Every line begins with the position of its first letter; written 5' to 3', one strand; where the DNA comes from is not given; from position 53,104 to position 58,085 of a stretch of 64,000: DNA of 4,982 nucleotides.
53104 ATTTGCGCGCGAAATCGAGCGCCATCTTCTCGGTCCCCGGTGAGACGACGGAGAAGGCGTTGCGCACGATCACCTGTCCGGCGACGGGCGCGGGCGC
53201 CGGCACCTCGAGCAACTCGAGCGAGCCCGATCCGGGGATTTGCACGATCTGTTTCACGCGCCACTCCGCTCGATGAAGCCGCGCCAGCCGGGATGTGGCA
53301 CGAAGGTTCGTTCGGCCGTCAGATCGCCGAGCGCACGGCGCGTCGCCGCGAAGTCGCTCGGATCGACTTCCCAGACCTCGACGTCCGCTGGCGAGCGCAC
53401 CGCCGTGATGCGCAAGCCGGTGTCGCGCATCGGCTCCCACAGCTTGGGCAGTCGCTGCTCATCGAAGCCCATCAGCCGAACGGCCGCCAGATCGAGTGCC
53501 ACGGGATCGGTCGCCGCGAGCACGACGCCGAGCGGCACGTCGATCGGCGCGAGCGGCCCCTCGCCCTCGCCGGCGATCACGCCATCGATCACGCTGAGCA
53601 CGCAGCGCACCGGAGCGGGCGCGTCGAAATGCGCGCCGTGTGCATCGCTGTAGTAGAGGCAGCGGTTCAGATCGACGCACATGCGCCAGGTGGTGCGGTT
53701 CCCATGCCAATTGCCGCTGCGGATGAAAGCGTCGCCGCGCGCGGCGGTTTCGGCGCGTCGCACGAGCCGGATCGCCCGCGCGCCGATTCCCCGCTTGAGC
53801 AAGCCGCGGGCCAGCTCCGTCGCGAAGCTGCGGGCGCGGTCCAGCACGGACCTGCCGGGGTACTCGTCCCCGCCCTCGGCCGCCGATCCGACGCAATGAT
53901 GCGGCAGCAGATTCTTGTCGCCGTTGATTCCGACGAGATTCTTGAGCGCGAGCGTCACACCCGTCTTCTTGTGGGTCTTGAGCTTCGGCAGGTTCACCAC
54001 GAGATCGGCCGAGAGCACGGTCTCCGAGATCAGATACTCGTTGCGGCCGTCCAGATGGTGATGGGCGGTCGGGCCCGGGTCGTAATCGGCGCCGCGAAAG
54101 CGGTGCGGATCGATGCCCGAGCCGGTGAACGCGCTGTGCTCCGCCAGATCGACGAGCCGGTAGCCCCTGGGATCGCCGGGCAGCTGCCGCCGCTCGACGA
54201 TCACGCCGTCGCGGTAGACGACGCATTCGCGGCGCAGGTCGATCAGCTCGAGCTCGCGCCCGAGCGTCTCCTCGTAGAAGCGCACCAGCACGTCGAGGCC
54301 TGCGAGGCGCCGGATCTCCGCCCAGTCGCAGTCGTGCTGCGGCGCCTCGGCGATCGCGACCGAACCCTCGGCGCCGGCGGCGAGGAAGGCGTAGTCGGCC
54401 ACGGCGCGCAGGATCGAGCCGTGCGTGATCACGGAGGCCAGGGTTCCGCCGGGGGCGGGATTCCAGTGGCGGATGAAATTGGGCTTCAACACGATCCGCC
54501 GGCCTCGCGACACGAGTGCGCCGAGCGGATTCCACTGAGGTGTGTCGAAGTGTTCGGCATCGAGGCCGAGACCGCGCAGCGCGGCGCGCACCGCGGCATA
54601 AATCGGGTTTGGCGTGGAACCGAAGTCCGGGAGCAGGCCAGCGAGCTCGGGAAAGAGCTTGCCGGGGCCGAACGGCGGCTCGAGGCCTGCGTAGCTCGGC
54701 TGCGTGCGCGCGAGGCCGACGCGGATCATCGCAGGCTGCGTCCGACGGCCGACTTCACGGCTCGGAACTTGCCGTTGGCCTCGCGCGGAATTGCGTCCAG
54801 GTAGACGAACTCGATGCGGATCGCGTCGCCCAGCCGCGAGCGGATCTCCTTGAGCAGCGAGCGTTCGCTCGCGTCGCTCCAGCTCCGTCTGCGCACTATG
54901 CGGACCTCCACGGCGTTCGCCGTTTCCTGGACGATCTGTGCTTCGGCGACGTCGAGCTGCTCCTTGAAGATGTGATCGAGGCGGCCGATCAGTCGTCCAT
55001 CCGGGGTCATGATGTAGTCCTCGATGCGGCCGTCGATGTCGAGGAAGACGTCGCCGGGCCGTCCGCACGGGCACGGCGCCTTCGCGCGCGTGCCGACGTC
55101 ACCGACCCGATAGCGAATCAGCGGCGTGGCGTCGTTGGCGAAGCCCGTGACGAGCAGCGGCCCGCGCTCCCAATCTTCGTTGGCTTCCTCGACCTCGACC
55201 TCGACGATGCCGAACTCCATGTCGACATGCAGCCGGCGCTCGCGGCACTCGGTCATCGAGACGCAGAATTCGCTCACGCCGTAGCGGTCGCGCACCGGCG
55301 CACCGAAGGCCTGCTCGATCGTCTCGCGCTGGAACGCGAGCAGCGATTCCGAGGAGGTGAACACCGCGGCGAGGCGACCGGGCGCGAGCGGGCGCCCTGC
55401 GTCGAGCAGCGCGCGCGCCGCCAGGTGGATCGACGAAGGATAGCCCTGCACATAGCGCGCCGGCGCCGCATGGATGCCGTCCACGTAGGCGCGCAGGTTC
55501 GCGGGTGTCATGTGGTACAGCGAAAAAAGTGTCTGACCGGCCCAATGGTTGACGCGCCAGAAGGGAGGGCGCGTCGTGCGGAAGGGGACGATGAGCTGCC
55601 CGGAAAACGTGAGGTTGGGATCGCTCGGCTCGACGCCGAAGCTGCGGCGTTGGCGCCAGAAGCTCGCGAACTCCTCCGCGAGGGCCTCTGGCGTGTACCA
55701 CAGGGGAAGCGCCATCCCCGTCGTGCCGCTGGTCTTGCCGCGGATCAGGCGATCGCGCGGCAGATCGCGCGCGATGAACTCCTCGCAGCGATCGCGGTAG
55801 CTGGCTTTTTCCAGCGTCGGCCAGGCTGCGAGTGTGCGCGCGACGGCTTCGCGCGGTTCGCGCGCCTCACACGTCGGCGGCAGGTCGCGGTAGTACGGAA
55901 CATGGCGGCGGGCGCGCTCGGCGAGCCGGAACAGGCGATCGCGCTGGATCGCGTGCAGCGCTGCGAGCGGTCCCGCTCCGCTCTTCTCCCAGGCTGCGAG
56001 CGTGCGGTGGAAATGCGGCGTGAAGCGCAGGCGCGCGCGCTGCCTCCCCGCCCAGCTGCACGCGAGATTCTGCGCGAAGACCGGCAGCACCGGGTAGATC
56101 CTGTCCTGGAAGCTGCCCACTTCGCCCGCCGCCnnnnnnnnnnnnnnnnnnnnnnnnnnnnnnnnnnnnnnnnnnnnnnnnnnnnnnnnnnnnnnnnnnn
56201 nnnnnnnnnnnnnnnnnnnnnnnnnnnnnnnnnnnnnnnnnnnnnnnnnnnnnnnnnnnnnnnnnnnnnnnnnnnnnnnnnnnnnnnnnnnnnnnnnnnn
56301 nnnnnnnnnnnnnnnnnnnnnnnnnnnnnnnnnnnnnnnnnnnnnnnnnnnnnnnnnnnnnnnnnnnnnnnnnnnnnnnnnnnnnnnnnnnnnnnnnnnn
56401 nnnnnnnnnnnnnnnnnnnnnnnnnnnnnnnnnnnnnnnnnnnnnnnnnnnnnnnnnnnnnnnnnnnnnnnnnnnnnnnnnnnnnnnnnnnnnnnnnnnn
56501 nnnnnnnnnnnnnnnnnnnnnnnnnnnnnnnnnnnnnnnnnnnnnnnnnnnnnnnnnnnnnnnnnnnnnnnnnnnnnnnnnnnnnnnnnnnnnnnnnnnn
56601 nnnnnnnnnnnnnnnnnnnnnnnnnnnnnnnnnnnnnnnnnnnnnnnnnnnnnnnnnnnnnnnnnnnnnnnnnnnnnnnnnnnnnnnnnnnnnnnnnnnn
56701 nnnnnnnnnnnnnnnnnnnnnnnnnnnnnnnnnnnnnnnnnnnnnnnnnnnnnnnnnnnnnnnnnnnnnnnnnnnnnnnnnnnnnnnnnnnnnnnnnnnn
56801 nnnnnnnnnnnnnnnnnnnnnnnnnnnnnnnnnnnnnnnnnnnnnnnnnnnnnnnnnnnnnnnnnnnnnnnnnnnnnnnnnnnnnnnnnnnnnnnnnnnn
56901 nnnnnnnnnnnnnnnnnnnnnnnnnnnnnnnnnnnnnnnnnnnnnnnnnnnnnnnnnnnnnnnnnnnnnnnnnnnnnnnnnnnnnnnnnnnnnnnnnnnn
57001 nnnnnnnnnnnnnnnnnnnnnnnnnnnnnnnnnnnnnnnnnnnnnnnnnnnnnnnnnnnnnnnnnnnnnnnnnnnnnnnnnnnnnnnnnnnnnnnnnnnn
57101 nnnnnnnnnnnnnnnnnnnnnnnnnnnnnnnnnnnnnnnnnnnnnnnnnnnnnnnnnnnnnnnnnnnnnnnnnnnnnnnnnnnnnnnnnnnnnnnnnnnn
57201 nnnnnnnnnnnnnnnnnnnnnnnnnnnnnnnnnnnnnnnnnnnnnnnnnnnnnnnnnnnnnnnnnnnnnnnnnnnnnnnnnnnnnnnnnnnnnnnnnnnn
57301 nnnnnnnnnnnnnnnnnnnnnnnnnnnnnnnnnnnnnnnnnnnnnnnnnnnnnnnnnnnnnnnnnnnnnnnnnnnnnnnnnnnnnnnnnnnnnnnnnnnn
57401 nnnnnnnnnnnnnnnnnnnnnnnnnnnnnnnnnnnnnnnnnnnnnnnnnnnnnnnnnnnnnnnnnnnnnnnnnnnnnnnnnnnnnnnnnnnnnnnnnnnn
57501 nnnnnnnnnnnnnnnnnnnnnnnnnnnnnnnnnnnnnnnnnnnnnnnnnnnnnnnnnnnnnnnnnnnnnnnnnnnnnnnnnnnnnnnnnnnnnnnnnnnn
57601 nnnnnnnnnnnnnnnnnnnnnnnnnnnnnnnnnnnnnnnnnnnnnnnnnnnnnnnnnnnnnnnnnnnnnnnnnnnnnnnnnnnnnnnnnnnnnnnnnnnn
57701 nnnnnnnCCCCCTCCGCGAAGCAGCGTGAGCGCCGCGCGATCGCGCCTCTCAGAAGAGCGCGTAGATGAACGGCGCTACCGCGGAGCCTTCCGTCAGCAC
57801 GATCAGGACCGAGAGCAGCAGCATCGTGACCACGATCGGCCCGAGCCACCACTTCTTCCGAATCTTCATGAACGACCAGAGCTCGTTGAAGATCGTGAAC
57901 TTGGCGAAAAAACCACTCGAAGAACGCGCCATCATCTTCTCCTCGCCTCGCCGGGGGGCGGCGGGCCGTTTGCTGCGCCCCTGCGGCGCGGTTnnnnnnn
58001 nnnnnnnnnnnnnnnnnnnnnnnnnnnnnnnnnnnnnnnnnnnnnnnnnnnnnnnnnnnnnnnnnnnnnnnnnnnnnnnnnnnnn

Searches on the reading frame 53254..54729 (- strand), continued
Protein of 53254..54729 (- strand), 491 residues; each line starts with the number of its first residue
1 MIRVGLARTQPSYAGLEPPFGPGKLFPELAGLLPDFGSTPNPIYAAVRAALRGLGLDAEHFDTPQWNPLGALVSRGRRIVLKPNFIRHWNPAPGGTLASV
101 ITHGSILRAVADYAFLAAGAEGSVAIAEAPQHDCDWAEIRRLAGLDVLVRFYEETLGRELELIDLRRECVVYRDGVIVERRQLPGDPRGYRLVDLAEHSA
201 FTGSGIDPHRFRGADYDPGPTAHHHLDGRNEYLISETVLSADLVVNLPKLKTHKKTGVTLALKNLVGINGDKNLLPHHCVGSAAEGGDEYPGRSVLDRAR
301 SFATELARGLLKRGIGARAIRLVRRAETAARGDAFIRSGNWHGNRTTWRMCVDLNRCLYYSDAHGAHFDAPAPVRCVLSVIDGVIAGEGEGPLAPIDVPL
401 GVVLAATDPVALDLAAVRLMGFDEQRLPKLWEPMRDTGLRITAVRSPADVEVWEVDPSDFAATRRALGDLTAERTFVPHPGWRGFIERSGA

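Call 62: search_protein_families(library=pfam, proteins=[P0256, P0264, P0268, P0292, P0313, P0380, P0388, P0384], max_evalue=0.001)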
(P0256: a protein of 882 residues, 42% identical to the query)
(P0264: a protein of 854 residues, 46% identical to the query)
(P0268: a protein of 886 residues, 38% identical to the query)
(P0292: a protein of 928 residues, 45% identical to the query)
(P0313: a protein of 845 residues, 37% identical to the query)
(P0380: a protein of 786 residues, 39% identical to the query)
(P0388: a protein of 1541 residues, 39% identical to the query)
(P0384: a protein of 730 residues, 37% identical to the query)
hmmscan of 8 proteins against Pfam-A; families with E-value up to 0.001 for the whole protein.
P0256 (882 aa): 2 families
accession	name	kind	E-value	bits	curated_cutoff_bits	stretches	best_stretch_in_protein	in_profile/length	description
PF09587.15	PGA_cap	-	2.8e-48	165.1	27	1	530-764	2-254/255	Bacterial capsule synthesis protein PGA_cap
PF04015.17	DUF362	-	3.4e-28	99.5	24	1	228-422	86-200/200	Domain of unknown function (DUF362)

P0264 (854 aa): 2 families
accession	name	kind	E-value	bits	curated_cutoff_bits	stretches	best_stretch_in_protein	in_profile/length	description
PF09587.15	PGA_cap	-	1.3e-35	123.6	27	1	549-735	42-253/255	Bacterial capsule synthesis protein PGA_cap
PF04015.17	DUF362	-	2.1e-25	90.4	24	1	221-434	71-199/200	Domain of unknown function (DUF362)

P0268 (886 aa): 4 families
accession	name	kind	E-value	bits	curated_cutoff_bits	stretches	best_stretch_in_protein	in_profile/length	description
PF04015.17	DUF362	-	1e-29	104.5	24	2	219-415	79-199/200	Domain of unknown function (DUF362)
PF00534.26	Glycos_transf_1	-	1.5e-23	83.7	26.4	1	693-854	9-170/172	Glycosyl transferases group 1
PF13692.12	Glyco_trans_1_4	-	4.4e-17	63.1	27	1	701-842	3-142/142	Glycosyl transferases group 1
PF13439.12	Glyco_transf_4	-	1e-10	42.4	28.5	1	515-679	2-166/170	Glycosyltransferase Family 4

P0292 (928 aa): 7 families
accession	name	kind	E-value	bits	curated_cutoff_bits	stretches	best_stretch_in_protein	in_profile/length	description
PF04015.17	DUF362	-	9.4e-26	91.5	24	2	220-440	69-200/200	Domain of unknown function (DUF362)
PF13439.12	Glyco_transf_4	-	1.9e-20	74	28.5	1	531-723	1-170/170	Glycosyltransferase Family 4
PF13692.12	Glyco_trans_1_4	-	3.8e-18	66.5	27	1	743-886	2-141/142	Glycosyl transferases group 1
PF00534.26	Glycos_transf_1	-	1.5e-16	60.8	26.4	1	732-897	4-168/172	Glycosyl transferases group 1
PF13579.12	Glyco_trans_4_4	-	2.9e-13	50.9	29.7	1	532-716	1-156/158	Glycosyl transferase 4-like domain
PF20706.3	GT4-conflict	-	1.8e-09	37.5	26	1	735-886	190-356/385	Family 4 Glycosyltransferase in conflict systems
PF13477.12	Glyco_trans_4_2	-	7.3e-05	23.4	23.4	0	613-659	63-111/139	Glycosyl transferase 4-like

P0313 (845 aa): 1 family
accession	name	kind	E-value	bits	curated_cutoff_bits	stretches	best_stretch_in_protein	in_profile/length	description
PF04015.17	DUF362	-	5.3e-26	92.4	24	2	572-772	80-199/200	Domain of unknown function (DUF362)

P0380 (786 aa): 4 families
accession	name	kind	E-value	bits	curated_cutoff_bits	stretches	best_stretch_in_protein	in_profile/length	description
PF04015.17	DUF362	-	1.5e-27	97.4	24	2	501-705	69-199/200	Domain of unknown function (DUF362)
PF00535.33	Glycos_transf_2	-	3.7e-26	92.5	23.3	1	5-133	1-130/168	Glycosyl transferase family 2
PF13641.12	Glyco_tranf_2_3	-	2e-09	38.3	27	1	4-148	3-149/230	Glycosyltransferase like family 2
PF10111.15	Glyco_tranf_2_2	-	1.6e-05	25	27.3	1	6-125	2-130/276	Glycosyltransferase like family 2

P0388 (1541 aa): 8 families
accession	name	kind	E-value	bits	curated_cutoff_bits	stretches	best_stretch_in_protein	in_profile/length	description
PF13439.12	Glyco_transf_4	-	2.2e-35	122.6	28.5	1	1142-1296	2-168/170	Glycosyltransferase Family 4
PF00534.26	Glycos_transf_1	-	4.7e-33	114.6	26.4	1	1393-1512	48-169/172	Glycosyl transferases group 1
PF13692.12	Glyco_trans_1_4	-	1.1e-30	107.1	27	1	1393-1501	34-142/142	Glycosyl transferases group 1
PF04015.17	DUF362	-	1.4e-24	87.7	24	2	831-1056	67-199/200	Domain of unknown function (DUF362)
PF13579.12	Glyco_trans_4_4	-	3.6e-21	76.6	29.7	1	1142-1293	1-158/158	Glycosyl transferase 4-like domain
PF00733.27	Asn_synthase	-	1.8e-20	74.3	21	1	192-516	6-302/354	Asparagine synthase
PF13477.12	Glyco_trans_4_2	-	5.2e-07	30.3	23.4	1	1149-1266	14-136/139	Glycosyl transferase 4-like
PF13524.12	Glyco_trans_1_2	-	1.2e-05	25.8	25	1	1445-1529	60-142/144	Glycosyl transferase-like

P0384 (730 aa): 6 families
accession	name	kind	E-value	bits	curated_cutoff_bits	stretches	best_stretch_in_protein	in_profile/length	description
PF04015.17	DUF362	-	5.1e-23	82.6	24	1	218-448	61-199/200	Domain of unknown function (DUF362)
PF13489.12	Methyltransf_23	-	2.5e-15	57.1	27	1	550-682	19-163/164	Methyltransferase domain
PF08241.18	Methyltransf_11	-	2.1e-09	38.3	21.2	1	558-642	1-95/95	Methyltransferase domain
PF13847.12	Methyltransf_31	-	4.1e-07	30.2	27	1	552-664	2-130/145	Methyltransferase domain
PF08242.18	Methyltransf_12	-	9.1e-05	23.6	30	1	558-640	1-98/98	Methyltransferase domain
PF13649.12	Methyltransf_25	-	0.00052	21.1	27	0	557-638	1-97/97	Methyltransferase domain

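Call 64: find_related_loci(query=A3, collection=metagenome_contigs, flank=8000)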
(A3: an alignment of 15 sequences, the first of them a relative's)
Query A3 (510 aa) in metagenome_contigs; peptide patterns used: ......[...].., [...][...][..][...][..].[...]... (x = any residue, [..] = any of these).
600 stretches matched a pattern (row limit reached: there are more); 446 encode a relative of the query (tblastn E <= 1e-3); the best 80 are kept; 80 distinct loci.
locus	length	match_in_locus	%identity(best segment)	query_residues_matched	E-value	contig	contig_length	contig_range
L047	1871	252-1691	44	26-510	6e-133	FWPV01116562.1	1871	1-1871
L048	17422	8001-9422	42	26-510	2e-112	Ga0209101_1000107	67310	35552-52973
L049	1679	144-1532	42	37-509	6e-120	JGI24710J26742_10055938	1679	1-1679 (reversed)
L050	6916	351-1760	40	35-509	2e-107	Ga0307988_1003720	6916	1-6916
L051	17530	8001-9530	38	7-509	2e-101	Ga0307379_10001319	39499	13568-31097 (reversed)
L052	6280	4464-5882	38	36-509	3e-99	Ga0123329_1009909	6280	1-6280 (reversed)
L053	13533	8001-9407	39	37-510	7e-98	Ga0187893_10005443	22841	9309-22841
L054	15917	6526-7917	41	42-506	2e-97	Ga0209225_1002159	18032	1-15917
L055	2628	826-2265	37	31-510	2e-100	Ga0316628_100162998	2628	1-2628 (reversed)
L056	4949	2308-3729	36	35-509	7e-96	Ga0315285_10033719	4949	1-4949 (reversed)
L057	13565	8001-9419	36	36-509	3e-94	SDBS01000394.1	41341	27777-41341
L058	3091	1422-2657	43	37-452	4e-96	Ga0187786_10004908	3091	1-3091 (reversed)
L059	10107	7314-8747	40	32-509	6e-93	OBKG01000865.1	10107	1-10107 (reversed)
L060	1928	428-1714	38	37-461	6e-98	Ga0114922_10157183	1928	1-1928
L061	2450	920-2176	42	37-458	4e-96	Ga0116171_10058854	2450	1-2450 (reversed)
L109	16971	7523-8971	34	28-510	3e-81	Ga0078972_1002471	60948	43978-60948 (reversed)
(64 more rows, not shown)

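Call 68: search_protein_families(library=pfam, proteins=[L109:332-1675:+, L109:1665-2798:+, L109:2795-4903:+, L109:4965-6086:+, L109:6088-7515:+, L109:7505-8977:+, L109:9058-11157:+, L109:11117-12289:+, L109:12273-13271:+, L109:14507-16759:-], max_evalue=0.0001)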
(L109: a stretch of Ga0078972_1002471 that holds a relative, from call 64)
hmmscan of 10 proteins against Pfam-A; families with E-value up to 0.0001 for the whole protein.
L109:332-1675:+ (447 aa): 1 family
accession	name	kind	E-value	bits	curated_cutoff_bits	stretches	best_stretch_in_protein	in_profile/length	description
PF01943.22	Polysacc_synt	-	2e-29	103.3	28.2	1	39-306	2-273/274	Polysaccharide biosynthesis protein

L109:1665-2798:+ (377 aa): 3 families
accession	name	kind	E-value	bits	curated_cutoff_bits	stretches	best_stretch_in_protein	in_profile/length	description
PF00534.26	Glycos_transf_1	-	9.8e-36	123.3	26.4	1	186-352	9-171/172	Glycosyl transferases group 1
PF13692.12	Glyco_trans_1_4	-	2.2e-29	103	27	1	194-339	3-142/142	Glycosyl transferases group 1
PF13524.12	Glyco_trans_1_2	-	3e-05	24.5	25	1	219-367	10-142/144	Glycosyl transferase-like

L109:2795-4903:+ (702 aa): 0 families

L109:4965-6086:+ (373 aa): 1 family
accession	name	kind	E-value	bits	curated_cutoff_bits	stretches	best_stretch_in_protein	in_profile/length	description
PF09587.15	PGA_cap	-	3.9e-62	210.5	27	1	6-240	2-254/255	Bacterial capsule synthesis protein PGA_cap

L109:6088-7515:+ (475 aa): 0 families

L109:7505-8977:+ (490 aa): 1 family
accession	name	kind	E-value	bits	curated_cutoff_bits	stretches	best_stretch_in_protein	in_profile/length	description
PF04015.17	DUF362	-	6.1e-30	105.2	24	2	225-422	80-199/200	Domain of unknown function (DUF362)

L109:9058-11157:+ (699 aa): 9 families
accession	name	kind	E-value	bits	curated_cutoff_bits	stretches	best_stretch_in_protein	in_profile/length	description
PF01408.29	GFO_IDH_MocA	-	1.9e-25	90.3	24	1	395-514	1-120/120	Oxidoreductase family, NAD-binding Rossmann fold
PF00107.32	ADH_zinc_N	-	7.1e-18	65.2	31.8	1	182-299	2-120/129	Zinc-binding dehydrogenase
PF22725.1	GFO_IDH_MocA_C3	-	2.9e-07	31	27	1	548-628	31-117/124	GFO/IDH/MocA C-terminal domain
PF03807.23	F420_oxidored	-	1.2e-06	29.5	21.6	0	397-465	2-68/94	NADP oxidoreductase coenzyme F420-dependent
PF02826.25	2-Hacid_dh_C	-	1.1e-05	25.3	25.1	0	171-218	36-83/178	D-isomer specific 2-hydroxyacid dehydrogenase, NAD binding domain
PF08240.17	ADH_N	-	2.3e-05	25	23.5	1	92-143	35-104/104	Alcohol dehydrogenase GroES-like domain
PF02894.22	GFO_IDH_MocA_C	-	3e-05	24.4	22.9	1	540-642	23-138/218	Oxidoreductase family, C-terminal alpha/beta domain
PF01488.26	Shikimate_DH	-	7e-05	23.4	24.3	0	388-441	6-58/138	Shikimate / quinate 5-dehydrogenase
PF02737.24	3HCDH_N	-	7.7e-05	23.1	22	0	173-220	1-48/180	3-hydroxyacyl-CoA dehydrogenase, NAD binding domain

L109:11117-12289:+ (390 aa): 0 families

L109:12273-13271:+ (332 aa): 1 family
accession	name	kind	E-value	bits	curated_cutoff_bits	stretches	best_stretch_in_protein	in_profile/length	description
PF04007.18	DUF354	-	8.1e-39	134.1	22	1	2-304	2-312/349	Protein of unknown function (DUF354)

L109:14507-16759:- (750 aa): 4 families
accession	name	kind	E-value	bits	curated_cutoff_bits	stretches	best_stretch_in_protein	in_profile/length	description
PF01580.24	FtsK_SpoIIIE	-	8.9e-55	186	24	1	335-521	2-221/221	FtsK/SpoIIIE family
PF09397.16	FtsK_gamma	-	2.3e-29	101.3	30.6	1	688-748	2-62/63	Ftsk gamma domain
PF17854.6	FtsK_alpha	-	7.7e-26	90.7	22.9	1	234-326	7-100/101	FtsK alpha domain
PF12846.13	AAA_10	-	5.9e-06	26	27.5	0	372-413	22-59/362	AAA-like domain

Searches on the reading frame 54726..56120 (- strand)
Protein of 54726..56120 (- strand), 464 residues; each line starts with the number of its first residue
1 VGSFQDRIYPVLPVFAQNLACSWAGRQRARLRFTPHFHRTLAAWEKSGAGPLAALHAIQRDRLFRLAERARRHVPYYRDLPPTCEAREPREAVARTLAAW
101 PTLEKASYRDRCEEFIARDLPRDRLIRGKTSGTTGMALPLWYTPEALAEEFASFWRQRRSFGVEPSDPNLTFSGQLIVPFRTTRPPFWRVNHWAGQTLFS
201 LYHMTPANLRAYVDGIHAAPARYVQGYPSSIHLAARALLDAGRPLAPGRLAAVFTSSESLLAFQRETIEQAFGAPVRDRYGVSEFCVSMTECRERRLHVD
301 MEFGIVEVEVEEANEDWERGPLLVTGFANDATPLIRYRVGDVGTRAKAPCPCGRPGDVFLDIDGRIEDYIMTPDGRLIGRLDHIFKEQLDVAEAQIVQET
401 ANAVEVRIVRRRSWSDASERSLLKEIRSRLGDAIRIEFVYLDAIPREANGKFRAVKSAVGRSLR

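Call 4: search_protein_families(library=ncbifam, proteins=[window:54726-56120:-], max_evalue=0.01)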
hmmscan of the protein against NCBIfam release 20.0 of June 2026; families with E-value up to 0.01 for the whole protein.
window:54726-56120:- (464 aa): 6 families
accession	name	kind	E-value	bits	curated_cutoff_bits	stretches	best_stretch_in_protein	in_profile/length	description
NF045666.1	DVU1553_fam_AMP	equivalog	5.8e-26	91.3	300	2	202-365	164-330/331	DVU_1553 family AMP-dependent CoA ligase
NF041878.1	paak_haloarch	equivalog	2.4e-17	62.7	700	1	249-436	201-399/427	phenylacetate--CoA ligase PaaK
NF053551.1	FlxY_rubin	equivalog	1.2e-12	47.4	520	1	270-439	224-400/424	flexirubin biosynthesis putative acyl-CoA ligase FlxY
TIGR02304.1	aden_form_hyp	equivalog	2.1e-11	43.5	251.9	1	255-426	219-393/430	F390 synthetase-related protein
NF041217.1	BagE_FevW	exception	7.5e-10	38.3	800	1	223-354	166-300/424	bagremycin/ferroverdin synthetase BagE/FevW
TIGR02155.1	PA_CoA_ligase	equivalog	3.1e-09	35.8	646.3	1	260-372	207-323/422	phenylacetate--CoA ligase PaaK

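Call 5: search_protein_families(library=pfam, proteins=[window:54726-56120:-], max_evalue=0.01)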
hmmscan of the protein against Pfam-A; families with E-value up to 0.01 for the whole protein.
window:54726-56120:- (464 aa): 0 families

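Call 24: search_solved_structures(query=window:54726-56120:-, max_evalue=0.01)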
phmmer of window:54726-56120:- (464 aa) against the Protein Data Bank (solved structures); distinct sequences matched with E-value up to 0.01: 7.
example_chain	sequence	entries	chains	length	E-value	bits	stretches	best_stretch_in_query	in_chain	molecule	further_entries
9s3l_A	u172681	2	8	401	9.8e-13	50.8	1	129-379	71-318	Phenylacetate-CoA ligase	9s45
6wuq_A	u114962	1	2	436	2.5e-12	49.5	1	53-353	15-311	AjiA1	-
6siw_B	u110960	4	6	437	4e-10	42.2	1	54-353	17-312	PaaK-like ligase (AMP-dependent synthetase and ligase) | AMP-dependent synthetase and ligase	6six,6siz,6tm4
6siw_A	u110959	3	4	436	4e-10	42.2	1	54-353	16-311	PaaK-like ligase (AMP-dependent synthetase and ligase) | AMP-dependent synthetase and ligase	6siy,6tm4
2y4o_A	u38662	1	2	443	2.6e-06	29.7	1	42-454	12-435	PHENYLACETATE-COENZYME A LIGASE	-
4r1l_A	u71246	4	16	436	6.4e-06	28.4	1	253-374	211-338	Phenylacetate-coenzyme A ligase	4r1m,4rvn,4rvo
2y27_A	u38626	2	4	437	1.1e-05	27.5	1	262-343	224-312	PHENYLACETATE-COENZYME A LIGASE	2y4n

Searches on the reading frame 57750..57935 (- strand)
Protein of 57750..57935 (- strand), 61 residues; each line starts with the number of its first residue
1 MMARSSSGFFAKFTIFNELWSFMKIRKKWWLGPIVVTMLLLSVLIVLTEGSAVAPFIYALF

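Call 4: search_protein_families(library=ncbifam, proteins=[window:57750-57935:-], max_evalue=0.01)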
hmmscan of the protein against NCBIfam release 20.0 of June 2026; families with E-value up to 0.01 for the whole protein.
window:57750-57935:- (61 aa): 1 family
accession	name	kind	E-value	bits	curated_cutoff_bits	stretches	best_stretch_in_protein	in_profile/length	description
NF009309.0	PRK12666.1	equivalog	0.007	15.1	476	1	7-48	411-452/529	monovalent cation/H+ antiporter subunit D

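Call 5: search_protein_families(library=pfam, proteins=[window:57750-57935:-], max_evalue=0.01)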
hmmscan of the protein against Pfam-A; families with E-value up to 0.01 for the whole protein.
window:57750-57935:- (61 aa): 1 family
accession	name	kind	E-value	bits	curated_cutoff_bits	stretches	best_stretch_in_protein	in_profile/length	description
PF19451.5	DUF5989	-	6.6e-24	84.2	27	1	14-61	2-49/49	Family of unknown function (DUF5989)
